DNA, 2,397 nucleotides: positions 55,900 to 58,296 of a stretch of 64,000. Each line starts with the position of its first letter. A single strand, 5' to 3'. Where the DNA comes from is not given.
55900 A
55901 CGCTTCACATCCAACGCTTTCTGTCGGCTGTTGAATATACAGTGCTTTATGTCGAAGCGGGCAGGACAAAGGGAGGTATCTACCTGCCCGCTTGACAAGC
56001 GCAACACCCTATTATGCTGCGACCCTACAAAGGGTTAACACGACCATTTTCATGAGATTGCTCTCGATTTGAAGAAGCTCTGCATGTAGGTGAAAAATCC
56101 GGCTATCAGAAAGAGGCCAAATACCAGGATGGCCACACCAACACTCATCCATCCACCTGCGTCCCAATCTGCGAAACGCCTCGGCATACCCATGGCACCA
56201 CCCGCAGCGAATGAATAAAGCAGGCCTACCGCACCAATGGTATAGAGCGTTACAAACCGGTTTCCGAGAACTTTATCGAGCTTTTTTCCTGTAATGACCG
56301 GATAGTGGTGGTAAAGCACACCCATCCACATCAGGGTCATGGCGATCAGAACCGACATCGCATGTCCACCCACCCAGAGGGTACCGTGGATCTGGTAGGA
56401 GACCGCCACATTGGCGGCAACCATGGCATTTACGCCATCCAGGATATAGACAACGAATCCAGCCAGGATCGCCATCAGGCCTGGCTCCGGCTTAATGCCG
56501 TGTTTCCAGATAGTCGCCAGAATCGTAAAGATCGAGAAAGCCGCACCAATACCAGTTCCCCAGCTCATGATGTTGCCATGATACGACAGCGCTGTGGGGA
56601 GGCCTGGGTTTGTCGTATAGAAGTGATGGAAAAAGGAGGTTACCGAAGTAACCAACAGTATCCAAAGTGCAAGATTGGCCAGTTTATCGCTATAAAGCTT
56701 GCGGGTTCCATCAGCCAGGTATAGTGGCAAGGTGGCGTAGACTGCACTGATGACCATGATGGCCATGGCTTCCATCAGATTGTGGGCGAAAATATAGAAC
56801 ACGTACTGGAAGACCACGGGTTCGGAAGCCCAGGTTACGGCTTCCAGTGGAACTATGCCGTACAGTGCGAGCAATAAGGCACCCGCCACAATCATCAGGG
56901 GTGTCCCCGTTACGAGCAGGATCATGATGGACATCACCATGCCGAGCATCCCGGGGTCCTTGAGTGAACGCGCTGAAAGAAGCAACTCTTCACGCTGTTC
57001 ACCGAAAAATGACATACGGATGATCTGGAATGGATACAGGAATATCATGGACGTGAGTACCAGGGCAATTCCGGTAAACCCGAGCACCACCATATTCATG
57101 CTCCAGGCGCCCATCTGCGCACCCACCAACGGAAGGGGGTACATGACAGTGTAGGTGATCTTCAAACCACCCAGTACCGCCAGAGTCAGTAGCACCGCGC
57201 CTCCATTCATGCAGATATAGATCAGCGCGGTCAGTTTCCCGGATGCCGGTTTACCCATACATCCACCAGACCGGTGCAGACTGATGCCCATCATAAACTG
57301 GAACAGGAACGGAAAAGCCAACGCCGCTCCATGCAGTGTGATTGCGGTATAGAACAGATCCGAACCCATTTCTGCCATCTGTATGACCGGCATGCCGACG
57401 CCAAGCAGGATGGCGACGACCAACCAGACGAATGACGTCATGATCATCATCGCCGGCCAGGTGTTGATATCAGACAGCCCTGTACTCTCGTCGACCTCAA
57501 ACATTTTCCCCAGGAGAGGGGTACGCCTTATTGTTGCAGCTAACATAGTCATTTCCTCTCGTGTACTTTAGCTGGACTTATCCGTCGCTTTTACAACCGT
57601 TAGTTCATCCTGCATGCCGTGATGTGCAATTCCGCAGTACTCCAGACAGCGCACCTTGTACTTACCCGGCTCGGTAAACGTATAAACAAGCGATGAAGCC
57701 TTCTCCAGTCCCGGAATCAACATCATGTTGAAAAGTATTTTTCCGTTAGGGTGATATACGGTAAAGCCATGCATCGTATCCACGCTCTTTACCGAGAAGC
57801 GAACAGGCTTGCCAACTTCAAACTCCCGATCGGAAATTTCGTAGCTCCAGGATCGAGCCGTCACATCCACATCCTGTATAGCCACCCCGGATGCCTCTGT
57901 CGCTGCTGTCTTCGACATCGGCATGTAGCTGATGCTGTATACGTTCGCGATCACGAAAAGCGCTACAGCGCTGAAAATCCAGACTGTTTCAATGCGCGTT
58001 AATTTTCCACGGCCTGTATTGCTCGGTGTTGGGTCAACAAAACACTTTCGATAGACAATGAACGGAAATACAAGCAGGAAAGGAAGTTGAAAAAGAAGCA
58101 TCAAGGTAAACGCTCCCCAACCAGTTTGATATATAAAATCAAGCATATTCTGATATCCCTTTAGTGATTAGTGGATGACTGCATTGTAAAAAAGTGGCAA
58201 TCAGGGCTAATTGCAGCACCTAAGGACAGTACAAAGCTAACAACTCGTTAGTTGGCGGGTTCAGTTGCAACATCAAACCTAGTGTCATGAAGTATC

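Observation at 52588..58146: A divergent CuA-containing haem-copper oxidase with NO-reductase-like H-x3-E and a Met in the helix-X HxH position has a dedicated Cu-ATPase and haem O synthase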

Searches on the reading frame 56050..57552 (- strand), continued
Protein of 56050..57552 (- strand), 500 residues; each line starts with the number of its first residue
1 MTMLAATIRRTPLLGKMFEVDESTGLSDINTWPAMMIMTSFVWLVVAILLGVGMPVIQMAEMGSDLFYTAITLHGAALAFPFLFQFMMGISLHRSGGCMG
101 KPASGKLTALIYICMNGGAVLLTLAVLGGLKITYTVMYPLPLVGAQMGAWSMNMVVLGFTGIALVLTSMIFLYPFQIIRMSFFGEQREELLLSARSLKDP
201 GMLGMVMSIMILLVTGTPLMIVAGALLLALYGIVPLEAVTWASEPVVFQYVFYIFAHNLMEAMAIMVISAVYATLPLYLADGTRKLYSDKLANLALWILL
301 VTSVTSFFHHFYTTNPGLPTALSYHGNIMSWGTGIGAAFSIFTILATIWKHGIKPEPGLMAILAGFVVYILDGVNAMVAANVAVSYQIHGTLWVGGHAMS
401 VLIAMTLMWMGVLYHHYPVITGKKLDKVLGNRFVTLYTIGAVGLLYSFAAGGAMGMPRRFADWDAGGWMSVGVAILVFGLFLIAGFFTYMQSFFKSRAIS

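Call 49: search_protein_families(library=ncbifam, proteins=[L003:12157-13266:+, L003:13289-14179:+, L003:14246-14803:-, L003:4396-5694:+, L003:5666-6271:+, L003:7262-7984:+, L003:6288-7184:-], max_evalue=0.00001)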
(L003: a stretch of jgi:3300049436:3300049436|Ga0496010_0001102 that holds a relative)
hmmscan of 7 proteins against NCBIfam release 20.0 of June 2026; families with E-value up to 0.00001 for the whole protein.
L003:12157-13266:+ (369 aa): 22 families
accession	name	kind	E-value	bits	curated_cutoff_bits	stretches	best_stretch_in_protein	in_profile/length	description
TIGR02818.1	adh_III_F_hyde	equivalog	7e-192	637.4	543.95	1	2-369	1-368/368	S-(hydroxymethyl)glutathione dehydrogenase/class III alcohol dehydrogenase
TIGR03989.1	Rxyl_3153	subfamily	1e-96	324.4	440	1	2-369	1-370/370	NDMA-dependent alcohol dehydrogenase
TIGR03451.1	mycoS_dep_FDH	equivalog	6.7e-68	229.1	512.9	1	3-369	2-358/358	S-(hydroxymethyl)mycothiol dehydrogenase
NF041097.1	keto_inos_dh_IolM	equivalog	1.7e-39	135.6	450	2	178-367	198-387/389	scyllo-inosose 3-dehydrogenase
NF003808.0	PRK05396.1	equivalog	5.1e-35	121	380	2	139-367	119-338/341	L-threonine 3-dehydrogenase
NF006940.0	PRK09422.1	equivalog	1.6e-34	119.4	344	2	4-111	2-108/338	alcohol dehydrogenase AdhP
TIGR00692.1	tdh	equivalog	1e-33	116.8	458.35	2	139-366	117-337/340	L-threonine 3-dehydrogenase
NF010344.0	PRK13771.1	subfamily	6.5e-32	110.8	349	2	4-109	2-107/334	putative alcohol dehydrogenase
TIGR03201.1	dearomat_had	equivalog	9.1e-31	107.2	338.65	1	10-367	6-346/349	6-hydroxycyclohex-1-ene-1-carbonyl-CoA dehydrogenase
TIGR03366.1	HpnZ_proposed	hypoth_equivalog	1.9e-30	106.2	328.1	1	25-305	3-270/315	putative phosphonate catabolism associated alcohol dehydrogenase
NF007489.0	PRK10083.1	equivalog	1.5e-25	89.9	376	2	14-109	11-106/339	Zn-dependent oxidoreductase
NF041172.1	AcrlCoa_red_Thmprot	equivalog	2.5e-25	89.1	500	2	4-109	2-107/334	acryloyl-CoA reductase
NF007642.0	PRK10309.1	equivalog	7.7e-24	84.5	550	2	139-249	115-223/347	galactitol-1-phosphate 5-dehydrogenase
NF007375.0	PRK09880.1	equivalog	2.4e-23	82.5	469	1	28-358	28-331/344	L-idonate 5-dehydrogenase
NF047908.1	AldhRedAhr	equivalog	3.1e-22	78.9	470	1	2-112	3-114/335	NADPH-dependent aldehyde reductase Ahr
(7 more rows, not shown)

L003:13289-14179:+ (296 aa): 2 families
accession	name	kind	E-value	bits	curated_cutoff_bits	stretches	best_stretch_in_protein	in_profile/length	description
TIGR02821.1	fghA_ester_D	equivalog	1.6e-130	434.6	281.7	1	6-279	3-274/275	S-formylglutathione hydrolase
NF050058.1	e_dPHAscl_type1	hypoth_equivalog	2.8e-11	43.4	150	1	30-248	8-210/276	extracellular catalytic domain type 1 short-chain-length polyhydroxyalkanoate depolymerase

L003:14246-14803:- (185 aa): 2 families
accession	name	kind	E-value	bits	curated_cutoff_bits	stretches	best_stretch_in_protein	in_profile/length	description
NF003829.0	PRK05417.1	subfamily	4.7e-99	329.8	249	1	2-183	6-187/191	glutathione-dependent formaldehyde-activating enzyme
TIGR02820.1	formald_GSH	equivalog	1.5e-98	327.9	234.55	1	2-181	2-181/182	S-(hydroxymethyl)glutathione synthase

L003:4396-5694:+ (432 aa): 78 families (the best 25 are shown)
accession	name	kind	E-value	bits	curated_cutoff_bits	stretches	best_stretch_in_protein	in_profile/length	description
NF041777.1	sens_FixL_Rhizob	equivalog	4.9e-72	243.1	850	1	156-418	223-483/485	sensor protein FixL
NF008468.0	PRK11360.1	equivalog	3.3e-61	207.4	646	1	52-421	261-613/616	two-component system sensor histidine kinase AtoS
NF052574.1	HisKinEspCMyxo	equivalog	1.3e-46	159.2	1200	1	80-424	309-645/785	serine histidine kinase EspC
NF040750.1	tetrathio_HK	equivalog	1.9e-44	152.1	750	1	164-401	306-539/555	tetrathionate respiration histidine kinase TtrS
NF007688.0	PRK10364.1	equivalog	8.1e-42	143.5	479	1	174-421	218-456/460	two-component system sensor histidine kinase ZraS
NF052573.1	HisKinEspAMyxo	equivalog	5.9e-41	140.3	1400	1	53-426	247-621/755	serine histidine kinase EspA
NF010411.0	PRK13837.1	equivalog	5e-38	130.7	647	1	169-422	423-681/828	two-component system VirA-like sensor kinase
NF047794.1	HisKinPtgB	equivalog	7.3e-37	126.9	1000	1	167-411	413-652/656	two-component system sensor histidine kinase PgtB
NF047874.1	MASE3_PAS_HK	subfamily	2.7e-33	115.7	560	2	305-421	513-630/655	MASE3 domain-containing sensor histidine kinase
NF046026.1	HisKinCckACaul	equivalog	9.6e-33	113.2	1000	1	79-425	206-541/678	cell cycle histidine kinase CckA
TIGR02938.1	nifL_nitrog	equivalog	4.5e-31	107.9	242.45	1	46-409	116-487/494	nitrogen fixation negative regulator NifL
NF046044.1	PnpS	equivalog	4.2e-30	105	400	1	37-414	33-389/390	two-component system histidine kinase PnpS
NF008302.0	PRK11091.1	equivalog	4.6e-30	104.5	838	1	47-425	143-514/779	aerobic respiration two-component sensor histidine kinase ArcB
NF010076.0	PRK13557.1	subfamily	6.9e-30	104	631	1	84-427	58-405/540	histidine kinase famiy protein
NF046020.1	HisKinCckABruc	equivalog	7.2e-30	103.5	1000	1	51-416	338-707/868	cell cycle histidine kinase CckA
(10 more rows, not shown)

L003:5666-6271:+ (201 aa): 92 families (the best 25 are shown)
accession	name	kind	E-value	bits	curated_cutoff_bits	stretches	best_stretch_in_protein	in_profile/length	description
NF006900.1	PRK09390.1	equivalog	2.9e-72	242.5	255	1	2-198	2-199/203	response regulator FixJ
NF040749.1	tetrathio_RR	equivalog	1.4e-52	178.2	290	1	6-195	2-187/191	tetrathionate respiration response regulator TtrR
NF047793.1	ResRegPgtA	equivalog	2.3e-27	95.9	650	1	3-133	5-132/414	two-component system response regulator PgtA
NF011896.0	PRK15369.1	equivalog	1.2e-24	87.1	242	1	5-196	5-204/211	two component system response regulator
TIGR01818.1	ntrC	equivalog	3.7e-24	85.4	558.6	1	6-136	1-133/463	nitrogen regulation protein NR(I)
NF008176.1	PRK10923.1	equivalog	2.5e-23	82.4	620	1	2-136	2-137/469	nitrogen regulation protein NR(I)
NF052445.1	RespRegMctR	equivalog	5.5e-22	78.2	300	1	6-197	4-200/205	two-component system response regulator MctR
NF051870.1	NAssimRespRegNtrX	equivalog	2.7e-20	72.7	600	1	6-134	4-134/452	nitrogen assimilation response regulator NtrX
NF008469.0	PRK11361.1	equivalog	3e-20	72.3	714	1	5-137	6-138/461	acetoacetate metabolism transcriptional regulator AtoC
NF007935.0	PRK10651.1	equivalog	5.2e-20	71.5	250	1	4-188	7-202/216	two-component system response regulator NarL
NF040689.1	MtrAB_MtrA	equivalog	1e-19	70.8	300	1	6-130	1-124/219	MtrAB system response regulator MtrA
NF007685.0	PRK10360.1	equivalog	1.3e-19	70.7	258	1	5-194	3-190/196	response regulator transcription factor UhpA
NF007403.0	PRK09935.1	equivalog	2.3e-18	66.6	271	1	6-196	6-204/210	fimbria biosynthesis transcriptional regulator FimZ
NF053512.1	nitric_RR_NosR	exception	2.7e-18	66.2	400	1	6-132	1-128/422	response regulator c-di-GMP phosphodiesterase, NosR family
NF007419.0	PRK09958.1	equivalog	2e-17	63.4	251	1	7-196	4-198/204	acid-sensing system DNA-binding response regulator EvgA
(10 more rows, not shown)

L003:7262-7984:+ (240 aa): 2 families
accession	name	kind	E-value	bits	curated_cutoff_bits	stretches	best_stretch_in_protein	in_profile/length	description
TIGR02866.1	CoxB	equivalog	6.7e-10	38.8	147.7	1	65-235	20-193/202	cytochrome c oxidase subunit II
NF050117.1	aa3_CtaC_Actin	exception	4.2e-09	36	250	1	150-236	155-235/244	aa3-type cytochrome oxidase subunit II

L003:6288-7184:- (298 aa): 18 families
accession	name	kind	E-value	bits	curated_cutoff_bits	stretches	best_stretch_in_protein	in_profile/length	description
TIGR01473.1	cyoE_ctaB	equivalog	5.5e-96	321.6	210.3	1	17-294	2-281/281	heme o synthase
NF003349.0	PRK04375.1-2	equivalog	2e-92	309.8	246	1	11-296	21-312/318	heme o synthase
NF003348.0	PRK04375.1-1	equivalog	1.3e-66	225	285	1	15-295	3-284/292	heme o synthase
TIGR01474.1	ubiA_proteo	equivalog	1e-20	74.4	275.45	1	17-293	6-280/282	4-hydroxybenzoate octaprenyltransferase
NF009523.0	PRK12884.1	equivalog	7e-20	71.4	269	1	14-292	3-275/279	prenyltransferase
NF009524.0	PRK12886.1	equivalog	4.1e-16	59.2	387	1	14-294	7-284/291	prenyltransferase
TIGR01475.1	ubiA_other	subfamily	1.4e-15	57.5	180.8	1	31-293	18-279/282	UbiA-like polyprenyltransferase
NF009521.0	PRK12882.1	equivalog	3e-15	56.2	296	1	13-287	3-273/280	geranylgeranylglycerol-phosphate geranylgeranyltransferase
NF041586.1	MqnP_DT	exception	5.4e-15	55.8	430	1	31-289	16-271/277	menaquinone biosynthesis prenyltransferase MqnP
NF009526.0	PRK12888.1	equivalog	1.4e-12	47.6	364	1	43-260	46-261/301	4-hydroxybenzoate octaprenyltransferase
NF041584.1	MqnP_SCO4491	exception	2.6e-11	43.8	420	1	44-273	35-261/285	menaquinone biosynthesis prenyltransferase MqnP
NF009515.0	PRK12874.1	equivalog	4.2e-11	42.7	392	1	48-292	46-285/291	4-hydroxybenzoate polyprenyltransferase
NF041585.1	MqnP_Cj_Hp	exception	9.2e-11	41.7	375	1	48-291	39-277/281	menaquinone biosynthesis prenyltransferase MqnP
NF006088.0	PRK08238.1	equivalog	1.5e-07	30.4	351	1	33-219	213-389/482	UbiA family prenyltransferase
NF009522.0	PRK12883.1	equivalog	4.8e-07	29.6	353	1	15-280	3-263/279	geranylgeranylglycerol-phosphate geranylgeranyltransferase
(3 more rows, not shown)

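Call 60: find_encoding_contigs(protein=P0122, flank=7000, max_places=2)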
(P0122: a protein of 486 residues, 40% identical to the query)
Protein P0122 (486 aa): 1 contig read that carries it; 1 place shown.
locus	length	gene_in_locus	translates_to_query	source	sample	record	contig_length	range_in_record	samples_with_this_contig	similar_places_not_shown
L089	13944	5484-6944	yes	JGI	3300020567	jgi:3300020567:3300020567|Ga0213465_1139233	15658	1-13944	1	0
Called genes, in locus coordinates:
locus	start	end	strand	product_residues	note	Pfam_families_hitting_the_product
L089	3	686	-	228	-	?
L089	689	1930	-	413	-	PF01555:N6_N4_Mtase (faint)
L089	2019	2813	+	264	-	PF02146:SIR2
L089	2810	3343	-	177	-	PF01965:DJ-1_PfpI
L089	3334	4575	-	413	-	PF00291:PALP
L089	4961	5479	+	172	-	-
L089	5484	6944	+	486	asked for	PF00115:COX1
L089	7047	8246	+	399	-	PF00108:Thiolase_N, PF00109:ketoacyl-synt (faint), PF02803:Thiolase_C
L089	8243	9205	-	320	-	PF08240:ADH_N, PF16912:Glu_dehyd_C (weak), PF00107:ADH_zinc_N, PF13602:ADH_zinc_N_2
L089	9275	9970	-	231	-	PF01047:MarR (weak), PF01325:Fe_dep_repress, PF02082:Rrf2 (faint), PF13412:HTH_24 (weak), PF12802:MarR_2, PF00392:GntR (weak), PF02742:Fe_dep_repr_C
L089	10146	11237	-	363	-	PF00091:Tubulin, PF12327:FtsZ_C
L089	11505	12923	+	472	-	PF01425:Amidase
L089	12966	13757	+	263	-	PF11967:RecO_N, PF02565:RecO_C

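Call 61: find_encoding_contigs(protein=P0124, flank=7000, max_places=2)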
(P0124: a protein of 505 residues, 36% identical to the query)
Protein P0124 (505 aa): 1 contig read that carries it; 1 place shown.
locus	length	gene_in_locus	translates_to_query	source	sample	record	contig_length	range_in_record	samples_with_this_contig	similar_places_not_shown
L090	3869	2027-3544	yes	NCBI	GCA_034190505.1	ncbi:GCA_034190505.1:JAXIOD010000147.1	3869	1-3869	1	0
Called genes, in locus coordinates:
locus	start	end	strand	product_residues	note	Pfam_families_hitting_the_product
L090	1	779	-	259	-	PF00285:Citrate_synt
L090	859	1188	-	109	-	PF01910:Thiamine_BP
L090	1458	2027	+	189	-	-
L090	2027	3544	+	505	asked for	PF00115:COX1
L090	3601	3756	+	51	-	-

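Call 62: find_encoding_contigs(protein=P0125, flank=7000, max_places=2)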
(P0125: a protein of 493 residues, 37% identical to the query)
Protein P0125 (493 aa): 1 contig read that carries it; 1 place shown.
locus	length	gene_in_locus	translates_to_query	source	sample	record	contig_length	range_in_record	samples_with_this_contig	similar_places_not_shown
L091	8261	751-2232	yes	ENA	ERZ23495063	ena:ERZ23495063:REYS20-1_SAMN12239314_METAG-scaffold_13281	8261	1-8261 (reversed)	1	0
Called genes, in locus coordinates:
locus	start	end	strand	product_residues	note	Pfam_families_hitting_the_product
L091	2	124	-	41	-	?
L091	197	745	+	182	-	-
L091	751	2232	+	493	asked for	PF00115:COX1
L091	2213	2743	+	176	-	-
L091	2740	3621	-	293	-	PF01008:IF-2B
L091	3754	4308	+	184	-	PF13482:RNase_H_2, PF10108:DNA_pol_B_exo2 (faint), PF03104:DNA_pol_B_exo1 (faint)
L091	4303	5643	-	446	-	PF00224:PK, PF02887:PK_C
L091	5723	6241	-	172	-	PF03773:ArsP_1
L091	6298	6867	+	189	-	PF00571:CBS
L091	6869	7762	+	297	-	PF00294:PfkB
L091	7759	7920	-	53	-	-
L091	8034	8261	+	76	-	?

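Call 63: search_protein_families(library=pfam, proteins=[L077:8520-9281:+], max_evalue=0.001)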
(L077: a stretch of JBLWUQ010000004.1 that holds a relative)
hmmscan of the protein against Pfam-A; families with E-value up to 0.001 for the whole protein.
L077:8520-9281:+ (253 aa): 12 families
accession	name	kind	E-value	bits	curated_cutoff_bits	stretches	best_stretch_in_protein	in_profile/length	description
PF01614.24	IclR_C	-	6e-23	81.7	24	1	76-238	8-170/174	Bacterial transcriptional regulator IclR C-terminal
PF09339.16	HTH_IclR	-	1.9e-14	53.6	22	1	2-51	1-50/52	IclR helix-turn-helix domain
PF12802.13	MarR_2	-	1.2e-07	32.2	27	1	7-55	8-56/61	MarR family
PF12840.13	HTH_20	-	6.9e-07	29.6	27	1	7-50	7-49/51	Helix-turn-helix domain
PF25213.1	HVO_A0261_N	-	1.4e-06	28.5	35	1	16-55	21-60/86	HVO_A0261 N-terminal domain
PF01978.25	TrmB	-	1.7e-06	28.2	25.6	1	17-54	20-57/68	Sugar-specific transcriptional regulator TrmB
PF13412.12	HTH_24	-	8e-06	25.8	21.9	1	15-49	14-47/48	Winged helix-turn-helix DNA-binding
PF13545.12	HTH_Crp_2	-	1.3e-05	25.5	27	1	17-52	20-56/70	Crp-like helix-turn-helix domain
PF01047.28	MarR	-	1.9e-05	24.9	24.6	1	18-54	16-52/59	MarR family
PF08279.18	HTH_11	-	2.1e-05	24.7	25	1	5-47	1-43/55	HTH domain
PF13384.12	HTH_23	-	0.00018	21.7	24.6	1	10-46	11-44/50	Homeodomain-like domain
PF13551.12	HTH_29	-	0.00034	21.1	28.1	1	9-49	4-44/64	Winged helix-turn helix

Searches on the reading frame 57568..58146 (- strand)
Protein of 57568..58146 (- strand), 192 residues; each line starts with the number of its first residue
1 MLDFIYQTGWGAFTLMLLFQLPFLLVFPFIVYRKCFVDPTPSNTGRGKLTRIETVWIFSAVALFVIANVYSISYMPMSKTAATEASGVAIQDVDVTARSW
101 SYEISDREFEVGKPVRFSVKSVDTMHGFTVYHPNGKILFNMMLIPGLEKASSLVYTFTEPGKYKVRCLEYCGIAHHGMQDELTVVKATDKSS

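Call 3: search_protein_families(library=pfam, proteins=[window:57568-58146:-], max_evalue=0.01)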
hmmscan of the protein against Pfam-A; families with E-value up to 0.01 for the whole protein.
window:57568-58146:- (192 aa): 1 family
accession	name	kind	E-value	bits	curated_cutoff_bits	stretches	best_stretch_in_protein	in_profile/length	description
PF00116.26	COX2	-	0.0021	18.4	22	1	111-178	52-113/120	Cytochrome C oxidase subunit II, periplasmic domain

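Call 4: search_protein_families(library=ncbifam, proteins=[window:57568-58146:-], max_evalue=0.01)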
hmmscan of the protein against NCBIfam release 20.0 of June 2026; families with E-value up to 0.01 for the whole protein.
window:57568-58146:- (192 aa): 4 families
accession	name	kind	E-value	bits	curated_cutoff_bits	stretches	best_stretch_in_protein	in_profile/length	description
TIGR02866.1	CoxB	equivalog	4.4e-14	52.5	147.7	1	24-187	30-194/202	cytochrome c oxidase subunit II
NF050117.1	aa3_CtaC_Actin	exception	6.8e-11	41.9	250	1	111-188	165-236/244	aa3-type cytochrome oxidase subunit II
NF041074.2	quin_ox_SoxA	equivalog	9.2e-07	28.8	110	1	69-184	42-153/154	proton pump complex quinol oxidase subunit SoxA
TIGR04246.1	nitrous_NosZ_Gp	equivalog_domain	3.8e-05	22.1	625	1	108-184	502-576/578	Sec-dependent nitrous-oxide reductase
